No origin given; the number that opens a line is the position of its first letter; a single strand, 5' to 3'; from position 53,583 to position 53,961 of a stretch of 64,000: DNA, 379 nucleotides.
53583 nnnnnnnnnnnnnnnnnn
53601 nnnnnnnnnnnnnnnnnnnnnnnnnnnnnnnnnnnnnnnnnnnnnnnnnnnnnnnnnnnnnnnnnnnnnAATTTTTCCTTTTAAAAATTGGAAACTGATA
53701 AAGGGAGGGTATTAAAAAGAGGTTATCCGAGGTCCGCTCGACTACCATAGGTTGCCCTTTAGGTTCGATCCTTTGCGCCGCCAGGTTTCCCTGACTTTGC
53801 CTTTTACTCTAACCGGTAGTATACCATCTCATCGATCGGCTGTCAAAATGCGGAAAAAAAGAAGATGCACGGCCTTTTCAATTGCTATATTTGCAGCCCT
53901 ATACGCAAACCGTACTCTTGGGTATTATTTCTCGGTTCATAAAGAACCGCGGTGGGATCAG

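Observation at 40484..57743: T2SS operon contiguous with two giant S53-FN3 protease paralogs: a probable dedicated, second-messenger-gated protease-secretion island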

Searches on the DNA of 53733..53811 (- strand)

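Call 24: build_rna_model(alignment_id=A2, structure=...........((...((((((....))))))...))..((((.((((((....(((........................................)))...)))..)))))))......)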
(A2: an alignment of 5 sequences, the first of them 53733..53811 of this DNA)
Model R1 built from alignment A2 (5 sequences, 121 columns); structure: as given.
model positions 104; base pairs 21; branch points 1; effective number of sequences 1.68; information 0.59 bits per position. Calibrated on 0.2 Mb of random sequence (short: E-values are rough).
structure used (alignment columns):
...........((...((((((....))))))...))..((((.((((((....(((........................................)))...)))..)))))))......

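Call 25: search_with_rna_model(model_id=R1, sources=[window, L001, L002, L003, L005, L006, L007, L008, L009, L010, L011, L012, L013, L014, L015, L016, L017, L018, L019, L020, L021, L022, L023, L024, L025, L026, L027, L028, L029, L030, L031, L032, L033, L034, L035, L036, L037, L038, L039, L040, L041, L042, L043, L044, L045, L046, L047, L048, L049, L050, L051, L052, L053, L054, L055, L056, L057, L058, L059, L060, L061, L062, L063, L064, L065, L066, L067, L068, L069, L070, L071, L072, L073, L074, L075, L076, L077, L078, L079, L080, L081, L082, L083], max_evalue=1)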
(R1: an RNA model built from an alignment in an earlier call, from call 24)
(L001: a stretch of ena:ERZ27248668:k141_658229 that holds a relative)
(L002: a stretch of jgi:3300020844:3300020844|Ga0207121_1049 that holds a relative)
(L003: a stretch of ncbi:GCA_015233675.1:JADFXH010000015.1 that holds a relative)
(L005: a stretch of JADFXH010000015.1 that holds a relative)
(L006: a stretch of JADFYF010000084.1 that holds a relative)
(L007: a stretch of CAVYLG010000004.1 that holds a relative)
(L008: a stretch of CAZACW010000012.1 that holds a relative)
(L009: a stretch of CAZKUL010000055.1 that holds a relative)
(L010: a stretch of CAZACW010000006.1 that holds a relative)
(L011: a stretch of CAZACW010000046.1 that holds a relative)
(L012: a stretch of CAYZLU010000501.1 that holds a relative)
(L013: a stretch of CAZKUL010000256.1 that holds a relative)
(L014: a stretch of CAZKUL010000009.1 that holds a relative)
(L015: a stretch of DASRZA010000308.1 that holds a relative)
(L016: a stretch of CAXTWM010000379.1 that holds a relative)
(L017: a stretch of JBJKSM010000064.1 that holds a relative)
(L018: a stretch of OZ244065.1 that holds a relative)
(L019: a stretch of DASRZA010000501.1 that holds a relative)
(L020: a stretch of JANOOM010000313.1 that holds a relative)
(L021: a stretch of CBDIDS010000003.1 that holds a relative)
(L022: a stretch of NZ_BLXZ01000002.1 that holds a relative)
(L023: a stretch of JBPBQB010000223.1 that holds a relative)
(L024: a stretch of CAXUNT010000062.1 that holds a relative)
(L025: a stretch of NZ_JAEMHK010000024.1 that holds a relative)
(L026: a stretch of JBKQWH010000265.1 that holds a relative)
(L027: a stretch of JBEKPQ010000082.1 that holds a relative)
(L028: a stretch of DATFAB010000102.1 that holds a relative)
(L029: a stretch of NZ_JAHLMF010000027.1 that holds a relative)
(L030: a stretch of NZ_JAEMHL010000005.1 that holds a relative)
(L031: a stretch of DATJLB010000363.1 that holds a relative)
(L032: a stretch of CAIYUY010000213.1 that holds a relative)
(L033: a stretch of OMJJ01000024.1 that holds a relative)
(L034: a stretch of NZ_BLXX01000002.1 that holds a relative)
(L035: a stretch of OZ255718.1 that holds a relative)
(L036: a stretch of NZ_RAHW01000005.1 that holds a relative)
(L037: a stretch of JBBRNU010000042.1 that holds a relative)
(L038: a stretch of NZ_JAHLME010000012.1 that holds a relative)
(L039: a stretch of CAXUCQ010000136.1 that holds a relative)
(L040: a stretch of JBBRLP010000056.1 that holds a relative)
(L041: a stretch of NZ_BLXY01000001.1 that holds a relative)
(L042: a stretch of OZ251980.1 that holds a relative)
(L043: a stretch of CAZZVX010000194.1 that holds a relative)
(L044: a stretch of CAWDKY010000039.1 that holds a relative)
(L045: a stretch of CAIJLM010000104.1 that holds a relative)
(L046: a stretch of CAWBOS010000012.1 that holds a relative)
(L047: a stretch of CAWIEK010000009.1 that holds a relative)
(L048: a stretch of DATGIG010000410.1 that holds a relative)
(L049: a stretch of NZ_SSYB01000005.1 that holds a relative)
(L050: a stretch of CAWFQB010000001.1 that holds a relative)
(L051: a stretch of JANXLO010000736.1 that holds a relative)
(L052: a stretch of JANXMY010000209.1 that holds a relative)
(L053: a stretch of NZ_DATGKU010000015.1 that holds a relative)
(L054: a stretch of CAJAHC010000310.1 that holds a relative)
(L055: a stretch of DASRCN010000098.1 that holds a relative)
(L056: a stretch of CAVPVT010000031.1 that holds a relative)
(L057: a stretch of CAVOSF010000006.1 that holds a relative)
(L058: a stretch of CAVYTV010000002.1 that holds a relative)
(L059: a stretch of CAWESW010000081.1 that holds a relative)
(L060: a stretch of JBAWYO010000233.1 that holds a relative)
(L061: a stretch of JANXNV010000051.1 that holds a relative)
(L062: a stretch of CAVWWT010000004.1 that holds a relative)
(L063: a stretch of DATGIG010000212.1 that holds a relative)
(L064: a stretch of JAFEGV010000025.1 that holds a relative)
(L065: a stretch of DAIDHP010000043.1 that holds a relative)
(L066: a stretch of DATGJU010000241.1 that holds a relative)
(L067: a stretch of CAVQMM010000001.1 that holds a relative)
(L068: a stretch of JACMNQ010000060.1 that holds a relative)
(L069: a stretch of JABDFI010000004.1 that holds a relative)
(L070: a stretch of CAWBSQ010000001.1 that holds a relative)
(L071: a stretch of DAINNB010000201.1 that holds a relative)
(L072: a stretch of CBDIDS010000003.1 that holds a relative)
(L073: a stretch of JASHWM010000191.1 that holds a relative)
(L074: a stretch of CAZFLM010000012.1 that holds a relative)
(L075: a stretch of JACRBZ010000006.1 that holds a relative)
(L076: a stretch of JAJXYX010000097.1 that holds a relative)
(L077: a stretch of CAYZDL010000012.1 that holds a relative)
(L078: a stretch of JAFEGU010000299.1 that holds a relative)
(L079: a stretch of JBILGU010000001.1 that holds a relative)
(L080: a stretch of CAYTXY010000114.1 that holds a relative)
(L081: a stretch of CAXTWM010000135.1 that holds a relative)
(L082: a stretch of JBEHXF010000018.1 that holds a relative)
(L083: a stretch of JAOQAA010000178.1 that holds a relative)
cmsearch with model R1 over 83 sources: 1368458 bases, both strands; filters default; matches with E-value up to 1: 8.
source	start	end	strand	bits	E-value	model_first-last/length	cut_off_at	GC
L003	4927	5040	+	97.5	5.4e-19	1-104/104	no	0.46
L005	4927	5040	+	97.5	5.4e-19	1-104/104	no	0.46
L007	9729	9845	+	97.1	6.5e-19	1-104/104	no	0.5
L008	9750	9840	+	95.7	1.4e-18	1-104/104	no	0.6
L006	4636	4726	+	85.8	2.4e-16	1-104/104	no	0.51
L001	8551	8657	+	82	1.7e-15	1-104/104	no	0.5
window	53733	53811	-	78.4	1.1e-14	1-104/104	no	0.52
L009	5941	6031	+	25.7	0.0086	1-104/104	no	0.41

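Call 35: search_with_rna_model(model_id=R1, sources=[L084, L004], max_evalue=1)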
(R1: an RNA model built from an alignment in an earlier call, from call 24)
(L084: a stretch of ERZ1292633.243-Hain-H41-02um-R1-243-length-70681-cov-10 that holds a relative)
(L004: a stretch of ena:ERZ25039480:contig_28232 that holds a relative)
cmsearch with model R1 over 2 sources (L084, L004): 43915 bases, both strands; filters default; matches with E-value up to 1: 1.
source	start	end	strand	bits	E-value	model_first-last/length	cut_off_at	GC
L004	9789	9905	+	97.1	2.1e-20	1-104/104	no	0.5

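Call 43: search_with_rna_model(model_id=R1, sources=[L085, L086, L087], max_evalue=1)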
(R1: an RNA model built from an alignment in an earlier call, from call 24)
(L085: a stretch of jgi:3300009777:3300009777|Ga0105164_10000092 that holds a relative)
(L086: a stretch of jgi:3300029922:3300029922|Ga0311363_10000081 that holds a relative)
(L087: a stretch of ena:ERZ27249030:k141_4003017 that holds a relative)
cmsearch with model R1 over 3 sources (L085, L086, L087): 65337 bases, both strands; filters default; matches with E-value up to 1: 0.
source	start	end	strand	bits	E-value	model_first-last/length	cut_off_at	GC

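Call 83: search_with_rna_model(model_id=R1, sources=[window, L001, L005, L006, L007, L008], max_evalue=0.00001, make_alignment=true)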
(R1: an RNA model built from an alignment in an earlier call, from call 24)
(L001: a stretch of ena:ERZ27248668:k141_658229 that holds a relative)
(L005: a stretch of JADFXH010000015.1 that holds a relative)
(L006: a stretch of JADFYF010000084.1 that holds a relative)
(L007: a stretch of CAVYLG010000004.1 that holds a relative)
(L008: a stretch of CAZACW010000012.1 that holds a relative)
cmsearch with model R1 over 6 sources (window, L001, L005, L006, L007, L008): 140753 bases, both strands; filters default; matches with E-value up to 0.00001: 6.
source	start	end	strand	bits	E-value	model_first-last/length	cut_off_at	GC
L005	4927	5040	+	97.5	5.5e-20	1-104/104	no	0.46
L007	9729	9845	+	97.1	6.7e-20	1-104/104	no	0.5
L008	9750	9840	+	95.7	1.4e-19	1-104/104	no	0.6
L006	4636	4726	+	85.8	2.4e-17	1-104/104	no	0.51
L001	8551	8657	+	82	1.7e-16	1-104/104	no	0.5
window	53733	53811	-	78.4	1.1e-15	1-104/104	no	0.52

Alignment A7: 6 matches aligned to the model, 121 columns, each read 5' to 3' on its own strand. Consensus structure (alignment columns), stored with it:
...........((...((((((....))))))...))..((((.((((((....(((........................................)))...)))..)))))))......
